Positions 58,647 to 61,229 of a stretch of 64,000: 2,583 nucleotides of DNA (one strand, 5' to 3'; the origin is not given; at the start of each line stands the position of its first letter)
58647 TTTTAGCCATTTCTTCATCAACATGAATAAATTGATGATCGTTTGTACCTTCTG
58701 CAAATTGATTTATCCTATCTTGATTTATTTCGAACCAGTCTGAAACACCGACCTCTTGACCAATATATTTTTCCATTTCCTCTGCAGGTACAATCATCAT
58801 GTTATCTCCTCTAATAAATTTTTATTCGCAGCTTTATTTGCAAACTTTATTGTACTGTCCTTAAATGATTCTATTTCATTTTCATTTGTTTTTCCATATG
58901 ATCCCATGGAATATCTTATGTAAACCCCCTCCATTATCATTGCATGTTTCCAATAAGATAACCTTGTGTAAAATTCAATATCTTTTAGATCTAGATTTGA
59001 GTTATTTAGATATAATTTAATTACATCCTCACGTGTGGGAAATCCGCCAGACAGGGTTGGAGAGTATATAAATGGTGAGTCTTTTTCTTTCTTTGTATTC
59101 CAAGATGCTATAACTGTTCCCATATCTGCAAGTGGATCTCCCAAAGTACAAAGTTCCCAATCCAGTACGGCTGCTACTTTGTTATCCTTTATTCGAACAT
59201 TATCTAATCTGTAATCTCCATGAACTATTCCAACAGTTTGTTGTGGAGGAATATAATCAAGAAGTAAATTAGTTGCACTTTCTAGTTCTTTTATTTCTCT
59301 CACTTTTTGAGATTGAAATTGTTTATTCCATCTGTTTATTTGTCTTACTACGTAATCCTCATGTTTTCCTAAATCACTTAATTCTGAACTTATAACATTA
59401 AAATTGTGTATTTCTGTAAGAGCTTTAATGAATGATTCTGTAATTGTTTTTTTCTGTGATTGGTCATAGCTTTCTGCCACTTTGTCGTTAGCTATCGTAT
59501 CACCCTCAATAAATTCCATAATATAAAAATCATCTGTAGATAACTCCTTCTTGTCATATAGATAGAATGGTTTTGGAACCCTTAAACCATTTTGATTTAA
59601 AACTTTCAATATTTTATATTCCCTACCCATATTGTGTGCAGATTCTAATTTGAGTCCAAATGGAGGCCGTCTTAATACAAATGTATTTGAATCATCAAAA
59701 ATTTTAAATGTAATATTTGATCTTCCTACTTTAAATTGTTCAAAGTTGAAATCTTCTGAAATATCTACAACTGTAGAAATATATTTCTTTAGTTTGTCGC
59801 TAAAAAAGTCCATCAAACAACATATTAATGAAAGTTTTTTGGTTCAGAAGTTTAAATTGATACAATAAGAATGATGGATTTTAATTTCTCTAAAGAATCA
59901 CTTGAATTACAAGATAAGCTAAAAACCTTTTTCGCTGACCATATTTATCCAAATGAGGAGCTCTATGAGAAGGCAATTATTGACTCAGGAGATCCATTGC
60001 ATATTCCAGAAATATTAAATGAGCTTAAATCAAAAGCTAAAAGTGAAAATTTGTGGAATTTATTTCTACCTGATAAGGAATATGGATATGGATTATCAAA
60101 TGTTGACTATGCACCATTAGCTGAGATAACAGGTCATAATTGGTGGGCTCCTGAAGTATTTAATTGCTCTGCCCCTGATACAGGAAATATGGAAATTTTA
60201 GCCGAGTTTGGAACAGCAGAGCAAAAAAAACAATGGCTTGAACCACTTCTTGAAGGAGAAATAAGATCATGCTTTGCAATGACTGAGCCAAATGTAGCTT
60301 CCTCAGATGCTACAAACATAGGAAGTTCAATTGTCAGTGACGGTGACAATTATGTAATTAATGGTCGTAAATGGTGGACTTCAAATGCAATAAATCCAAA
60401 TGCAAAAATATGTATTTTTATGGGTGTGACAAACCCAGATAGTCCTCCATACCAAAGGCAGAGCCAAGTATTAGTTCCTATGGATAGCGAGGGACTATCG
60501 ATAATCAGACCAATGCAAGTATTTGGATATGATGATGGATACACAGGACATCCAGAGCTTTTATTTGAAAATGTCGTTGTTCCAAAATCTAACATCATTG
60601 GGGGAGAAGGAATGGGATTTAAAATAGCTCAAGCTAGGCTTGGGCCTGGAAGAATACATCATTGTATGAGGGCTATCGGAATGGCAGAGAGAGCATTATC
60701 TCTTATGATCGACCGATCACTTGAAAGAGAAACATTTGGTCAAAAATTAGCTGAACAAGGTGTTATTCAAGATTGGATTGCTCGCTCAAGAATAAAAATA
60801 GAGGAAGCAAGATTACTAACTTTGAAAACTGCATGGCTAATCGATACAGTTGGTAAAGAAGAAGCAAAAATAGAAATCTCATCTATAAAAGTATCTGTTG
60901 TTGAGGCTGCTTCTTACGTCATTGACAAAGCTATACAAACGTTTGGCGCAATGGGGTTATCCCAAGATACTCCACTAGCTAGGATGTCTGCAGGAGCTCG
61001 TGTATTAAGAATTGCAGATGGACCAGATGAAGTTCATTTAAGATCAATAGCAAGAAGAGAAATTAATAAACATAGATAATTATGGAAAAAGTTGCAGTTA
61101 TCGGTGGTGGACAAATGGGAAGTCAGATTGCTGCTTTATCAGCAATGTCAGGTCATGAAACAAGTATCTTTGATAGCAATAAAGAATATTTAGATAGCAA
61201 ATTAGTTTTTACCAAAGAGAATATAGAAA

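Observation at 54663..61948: Divergent 7-gene acyl-CoA cluster carrying two unrelated 4-hydroxyacyl-CoA dehydration chemistries side by side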

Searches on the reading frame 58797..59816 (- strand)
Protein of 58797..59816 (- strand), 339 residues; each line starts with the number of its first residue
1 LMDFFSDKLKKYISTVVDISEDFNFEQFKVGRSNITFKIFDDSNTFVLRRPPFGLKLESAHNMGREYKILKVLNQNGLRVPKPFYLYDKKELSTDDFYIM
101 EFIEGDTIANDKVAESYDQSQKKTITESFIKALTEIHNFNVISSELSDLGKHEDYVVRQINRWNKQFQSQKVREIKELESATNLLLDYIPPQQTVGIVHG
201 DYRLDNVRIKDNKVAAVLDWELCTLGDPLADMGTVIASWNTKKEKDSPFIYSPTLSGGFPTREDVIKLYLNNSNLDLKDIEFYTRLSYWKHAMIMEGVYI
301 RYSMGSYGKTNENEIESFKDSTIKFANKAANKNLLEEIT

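Call 3: search_protein_families(library=pfam, proteins=[window:58797-59816:-])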
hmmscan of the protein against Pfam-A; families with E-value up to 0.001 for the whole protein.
window:58797-59816:- (339 aa): 2 families
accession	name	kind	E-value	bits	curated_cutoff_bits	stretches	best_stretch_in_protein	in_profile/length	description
PF01636.29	APH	-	9.5e-38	130.7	23.2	1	25-241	2-215/239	Phosphotransferase enzyme family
PF01163.29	RIO1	-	3.9e-06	27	22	1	62-147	54-132/187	RIO domain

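Call 4: search_protein_families(library=ncbifam, proteins=[window:58797-59816:-])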
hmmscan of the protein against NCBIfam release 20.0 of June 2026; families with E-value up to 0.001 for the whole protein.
window:58797-59816:- (339 aa): 12 families
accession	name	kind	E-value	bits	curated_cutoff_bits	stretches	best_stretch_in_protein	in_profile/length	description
NF033068.1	APH_3p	equivalog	2.4e-11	43.6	205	1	21-242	10-222/255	APH(3') family aminoglycoside O-phosphotransferase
TIGR02721.1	ycfN_thiK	equivalog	2.8e-08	33.2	299.45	1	29-243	5-193/256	thiamine kinase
NF038156.1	lant_syn_V_LxmK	equivalog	3.7e-07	29.5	315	1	197-239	193-234/347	class V lanthionine synthetase subunit LxmK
NF011463.0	PRK14879.1-4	equivalog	1.3e-06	28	188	0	64-143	66-137/237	Kae1-associated kinase Bud32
NF046102.1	CellCycRegCcrZ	equivalog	1.4e-06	28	400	1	126-242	83-200/260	cell cycle regulator CcrZ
NF041256.1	GntI_guanitoxin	equivalog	3.1e-05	23.4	357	1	34-249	27-227/282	guanitoxin biosynthesis pre-guanitoxin N-oxide kinase GntI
NF041268.1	capreo_Cph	equivalog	3.3e-05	23.6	390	1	77-241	68-232/285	capreomycin phosphotransferase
NF003558.0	PRK05231.1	equivalog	7e-05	22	271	1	61-245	59-237/322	homoserine kinase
TIGR03724.2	arch_bud32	equivalog_domain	0.00021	20.9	125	0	195-233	104-141/193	KEOPS complex kinase/ATPase Bud32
TIGR00938.1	thrB_alt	equivalog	0.00025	20.5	255.9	1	67-245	66-237/307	homoserine kinase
NF000015.3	APH_2pp_IIa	exception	0.0006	18.9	625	0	62-234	52-225/299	aminoglycoside O-phosphotransferase APH(2'')-IIa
NF033065.0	APH_3p_IVa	exception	0.00081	18.9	530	0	79-246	70-232/262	aminoglycoside O-phosphotransferase APH(3')-IVa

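Call 7: search_solved_structures(query=window:58797-59816:-, show_alignments=2)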
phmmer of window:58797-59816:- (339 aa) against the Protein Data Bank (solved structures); distinct sequences matched with E-value up to 0.001: 5.
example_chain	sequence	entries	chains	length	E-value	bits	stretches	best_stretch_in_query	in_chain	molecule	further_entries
9o56_A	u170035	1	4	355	1.3e-47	165.9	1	12-307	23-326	Aminoglycoside phosphotransferase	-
8v3v_A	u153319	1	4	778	2.2e-39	138.9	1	25-308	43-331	Acyl-Coenzyme A dehydrogenase family, member 11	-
3dxp_A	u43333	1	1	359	6.7e-39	137.3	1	21-305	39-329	putative acyl-CoA dehydrogenase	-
8v3u_A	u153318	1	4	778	2.9e-38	135.3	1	25-308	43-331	Acyl-Coenzyme A dehydrogenase family, member 11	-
3ats_A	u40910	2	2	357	0.00031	23.4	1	80-283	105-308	Putative uncharacterized protein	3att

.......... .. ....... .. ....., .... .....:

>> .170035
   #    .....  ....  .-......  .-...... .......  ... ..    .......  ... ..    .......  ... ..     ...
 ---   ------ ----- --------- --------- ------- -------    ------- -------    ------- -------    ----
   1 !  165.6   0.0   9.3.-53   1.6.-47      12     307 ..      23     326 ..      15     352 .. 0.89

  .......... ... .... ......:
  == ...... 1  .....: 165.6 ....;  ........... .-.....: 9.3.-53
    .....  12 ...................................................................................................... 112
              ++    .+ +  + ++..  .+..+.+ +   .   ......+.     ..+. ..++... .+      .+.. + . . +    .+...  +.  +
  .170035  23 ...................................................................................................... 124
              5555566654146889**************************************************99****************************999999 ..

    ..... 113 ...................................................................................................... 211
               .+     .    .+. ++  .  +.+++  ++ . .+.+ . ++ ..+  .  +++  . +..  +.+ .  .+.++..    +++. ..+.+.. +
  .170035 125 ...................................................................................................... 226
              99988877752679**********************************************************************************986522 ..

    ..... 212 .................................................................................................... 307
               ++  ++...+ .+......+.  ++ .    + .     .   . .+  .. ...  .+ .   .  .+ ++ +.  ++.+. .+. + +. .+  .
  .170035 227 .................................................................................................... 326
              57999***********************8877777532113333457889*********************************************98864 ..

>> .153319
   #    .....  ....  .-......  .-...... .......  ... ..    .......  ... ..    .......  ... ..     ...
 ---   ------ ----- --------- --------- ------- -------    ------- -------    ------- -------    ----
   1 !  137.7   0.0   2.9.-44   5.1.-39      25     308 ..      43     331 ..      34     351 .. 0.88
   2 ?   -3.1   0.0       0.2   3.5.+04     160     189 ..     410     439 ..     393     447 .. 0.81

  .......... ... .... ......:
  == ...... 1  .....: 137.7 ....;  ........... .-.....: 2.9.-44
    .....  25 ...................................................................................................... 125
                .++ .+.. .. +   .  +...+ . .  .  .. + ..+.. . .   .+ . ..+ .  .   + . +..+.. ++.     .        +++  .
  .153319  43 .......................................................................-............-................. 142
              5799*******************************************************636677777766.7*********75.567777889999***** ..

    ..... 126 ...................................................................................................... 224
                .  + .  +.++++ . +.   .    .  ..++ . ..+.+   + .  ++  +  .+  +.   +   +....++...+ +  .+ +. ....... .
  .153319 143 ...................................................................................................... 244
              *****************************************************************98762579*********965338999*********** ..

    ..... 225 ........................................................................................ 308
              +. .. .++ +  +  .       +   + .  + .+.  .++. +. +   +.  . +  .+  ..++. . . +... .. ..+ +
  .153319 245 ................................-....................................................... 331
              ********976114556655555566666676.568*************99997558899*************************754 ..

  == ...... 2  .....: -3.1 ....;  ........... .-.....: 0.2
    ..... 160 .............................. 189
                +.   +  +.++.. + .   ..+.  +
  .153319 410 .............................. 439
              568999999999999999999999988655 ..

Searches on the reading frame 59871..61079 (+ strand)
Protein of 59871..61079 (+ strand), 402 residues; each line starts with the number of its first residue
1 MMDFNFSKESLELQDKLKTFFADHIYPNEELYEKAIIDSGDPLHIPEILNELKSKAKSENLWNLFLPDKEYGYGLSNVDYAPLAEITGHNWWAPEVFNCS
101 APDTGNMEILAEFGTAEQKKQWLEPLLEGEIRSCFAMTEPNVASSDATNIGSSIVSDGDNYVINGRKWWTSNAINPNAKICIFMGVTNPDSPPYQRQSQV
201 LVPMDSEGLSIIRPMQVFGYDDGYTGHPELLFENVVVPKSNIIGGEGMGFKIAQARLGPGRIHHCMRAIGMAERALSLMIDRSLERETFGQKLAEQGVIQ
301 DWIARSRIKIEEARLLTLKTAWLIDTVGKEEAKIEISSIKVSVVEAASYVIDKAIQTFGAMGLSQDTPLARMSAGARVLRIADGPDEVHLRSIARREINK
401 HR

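Call 3: search_protein_families(library=pfam, proteins=[window:59871-61079:+])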
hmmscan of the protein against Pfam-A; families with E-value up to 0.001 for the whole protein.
window:59871-61079:+ (402 aa): 4 families
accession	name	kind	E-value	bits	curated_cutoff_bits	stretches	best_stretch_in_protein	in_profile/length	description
PF00441.29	Acyl-CoA_dh_1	-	3e-38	131.8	22.4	1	247-396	1-148/150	Acyl-CoA dehydrogenase, C-terminal domain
PF02770.24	Acyl-CoA_dh_M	-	1.1e-15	57.9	33.3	1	134-234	1-96/97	Acyl-CoA dehydrogenase, middle domain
PF08028.16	Acyl-CoA_dh_2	-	3.8e-13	50.3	22.7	1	263-372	2-119/134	Acyl-CoA dehydrogenase, C-terminal domain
PF02771.21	Acyl-CoA_dh_N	-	1.5e-09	38.7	22.9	1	8-130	2-113/113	Acyl-CoA dehydrogenase, N-terminal domain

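Call 4: search_protein_families(library=ncbifam, proteins=[window:59871-61079:+])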
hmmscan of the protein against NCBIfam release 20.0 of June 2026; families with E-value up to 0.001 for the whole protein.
window:59871-61079:+ (402 aa): 20 families
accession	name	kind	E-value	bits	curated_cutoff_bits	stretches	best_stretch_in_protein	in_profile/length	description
NF042972.1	AcrlCoAredClosAcrC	equivalog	6.3e-51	173.2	640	1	108-396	95-375/378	acryloyl-CoA reductase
NF045552.1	GlutCoADH_Des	equivalog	2.7e-41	142.1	470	1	111-388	100-370/387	glutaryl-CoA dehydrogenase Acd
NF008997.0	PRK12341.1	equivalog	8.3e-39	133.7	537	1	106-401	92-379/382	acyl-CoA dehydrogenase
NF053553.1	prodigi_MBC_PigA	equivalog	1.5e-35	123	500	1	49-396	38-378/381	prodigiosin MBC biosynthesis dehydrogenase PigA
NF043006.1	CyhCrbnylCoADH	equivalog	8.3e-35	120.5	650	1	116-400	103-377/380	cyclohexane-1-carbonyl-CoA dehydrogenase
NF045652.1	ProlPCPDhRedW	equivalog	2.8e-34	118.6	650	1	67-395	51-371/376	L-prolyl-[peptidyl-carrier protein] dehydrogenase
NF042439.1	SulpropCoADesulf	equivalog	6.7e-32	110.7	600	1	64-398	41-371/379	3-sulfinopropanoyl-CoA desulfinase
NF058590.1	AcCoDHFadEBacil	equivalog_domain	4e-31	108.2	600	1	112-388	116-401/586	acyl-CoA dehydrogenase FadE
TIGR03207.1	cyc_hxne_CoA_dh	equivalog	3e-27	95.3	575.35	1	106-396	89-370/372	cyclohexanecarboxyl-CoA dehydrogenase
NF002885.1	PRK03354.1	equivalog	8.8e-23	80.9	540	1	64-401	54-377/378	crotonobetainyl-CoA dehydrogenase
TIGR03204.1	pimC_large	equivalog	1.4e-20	73.6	623.85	1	3-340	1-321/395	pimeloyl-CoA dehydrogenase large subunit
NF052270.1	Staph_DH_FadE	equivalog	2.9e-16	59.2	600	1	16-390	43-386/400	acyl-CoA dehydrogenase FadE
TIGR04022.1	sulfur_SfnB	equivalog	2.9e-13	49.5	430.9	1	60-355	46-331/391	SfnB family sulfur acquisition oxidoreductase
TIGR03203.1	pimD_small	equivalog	7.9e-13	48.2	652.7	1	109-372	96-351/378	pimeloyl-CoA dehydrogenase small subunit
NF037942.1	ac_ACP_DH_MbtN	equivalog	1.6e-11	43.6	700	1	107-391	85-359/376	mycobactin biosynthesis acyl-ACP dehydrogenase MbtN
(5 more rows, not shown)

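Call 6: search_solved_structures(query=window:59871-61079:+, show_alignments=2)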
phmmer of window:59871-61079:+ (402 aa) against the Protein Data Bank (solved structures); distinct sequences matched with E-value up to 0.001: 93 (the best 60 are shown).
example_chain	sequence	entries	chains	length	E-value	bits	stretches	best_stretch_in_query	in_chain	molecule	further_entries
8v3u_A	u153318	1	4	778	1.4e-129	435.7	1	7-399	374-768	Acyl-Coenzyme A dehydrogenase family, member 11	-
8v3v_A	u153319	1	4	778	6.8e-129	433.4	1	7-399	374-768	Acyl-Coenzyme A dehydrogenase family, member 11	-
2wbi_A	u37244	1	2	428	6.9e-129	433.4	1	9-399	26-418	ACYL-COA DEHYDROGENASE FAMILY MEMBER 11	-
4hr3_A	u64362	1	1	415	8.3e-120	403.5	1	39-401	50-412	Putative acyl-CoA dehydrogenase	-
2vig_A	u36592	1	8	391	1e-40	143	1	65-396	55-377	SHORT-CHAIN SPECIFIC ACYL-COA DEHYDROGENASE,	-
7y0a_A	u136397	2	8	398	1.6e-40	142.4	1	65-396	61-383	Short-chain specific acyl-CoA dehydrogenase, mitochondrial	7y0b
8sgs_A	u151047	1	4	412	1.8e-40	142.3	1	65-396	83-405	Short-chain specific acyl-CoA dehydrogenase, mitochondrial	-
1jqi_A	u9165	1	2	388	2.8e-40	141.6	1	64-396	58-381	short chain acyl-CoA dehydrogenase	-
5ol2_C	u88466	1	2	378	4.9e-38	134.2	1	69-392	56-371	Acyl-CoA dehydrogenase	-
3mdd_A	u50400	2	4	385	5.4e-38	134.1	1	54-401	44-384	MEDIUM CHAIN ACYL-COA DEHYDROGENASE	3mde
1udy_A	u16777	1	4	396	5.5e-38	134.1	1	54-401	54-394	Acyl-CoA dehydrogenase, medium-chain specific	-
1ege_A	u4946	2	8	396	1.2e-37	132.9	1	4-401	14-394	MEDIUM CHAIN ACYL-COA DEHYDROGENASE | Acyl-CoA dehydrogenase, medium-chain specific, mitochondrial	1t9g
2a1t_A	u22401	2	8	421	1.5e-37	132.6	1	4-401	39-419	Acyl-CoA dehydrogenase, medium-chain specific, mitochondrial precursor | Medium-chain specific acyl-CoA dehydrogenase, mitochondrial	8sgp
1egc_A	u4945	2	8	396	3.2e-37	131.6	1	4-401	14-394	MEDIUM CHAIN ACYL-COA DEHYDROGENASE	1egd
4p13_A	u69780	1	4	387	4.1e-37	131.2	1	4-401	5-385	Medium-chain specific acyl-CoA dehydrogenase, mitochondrial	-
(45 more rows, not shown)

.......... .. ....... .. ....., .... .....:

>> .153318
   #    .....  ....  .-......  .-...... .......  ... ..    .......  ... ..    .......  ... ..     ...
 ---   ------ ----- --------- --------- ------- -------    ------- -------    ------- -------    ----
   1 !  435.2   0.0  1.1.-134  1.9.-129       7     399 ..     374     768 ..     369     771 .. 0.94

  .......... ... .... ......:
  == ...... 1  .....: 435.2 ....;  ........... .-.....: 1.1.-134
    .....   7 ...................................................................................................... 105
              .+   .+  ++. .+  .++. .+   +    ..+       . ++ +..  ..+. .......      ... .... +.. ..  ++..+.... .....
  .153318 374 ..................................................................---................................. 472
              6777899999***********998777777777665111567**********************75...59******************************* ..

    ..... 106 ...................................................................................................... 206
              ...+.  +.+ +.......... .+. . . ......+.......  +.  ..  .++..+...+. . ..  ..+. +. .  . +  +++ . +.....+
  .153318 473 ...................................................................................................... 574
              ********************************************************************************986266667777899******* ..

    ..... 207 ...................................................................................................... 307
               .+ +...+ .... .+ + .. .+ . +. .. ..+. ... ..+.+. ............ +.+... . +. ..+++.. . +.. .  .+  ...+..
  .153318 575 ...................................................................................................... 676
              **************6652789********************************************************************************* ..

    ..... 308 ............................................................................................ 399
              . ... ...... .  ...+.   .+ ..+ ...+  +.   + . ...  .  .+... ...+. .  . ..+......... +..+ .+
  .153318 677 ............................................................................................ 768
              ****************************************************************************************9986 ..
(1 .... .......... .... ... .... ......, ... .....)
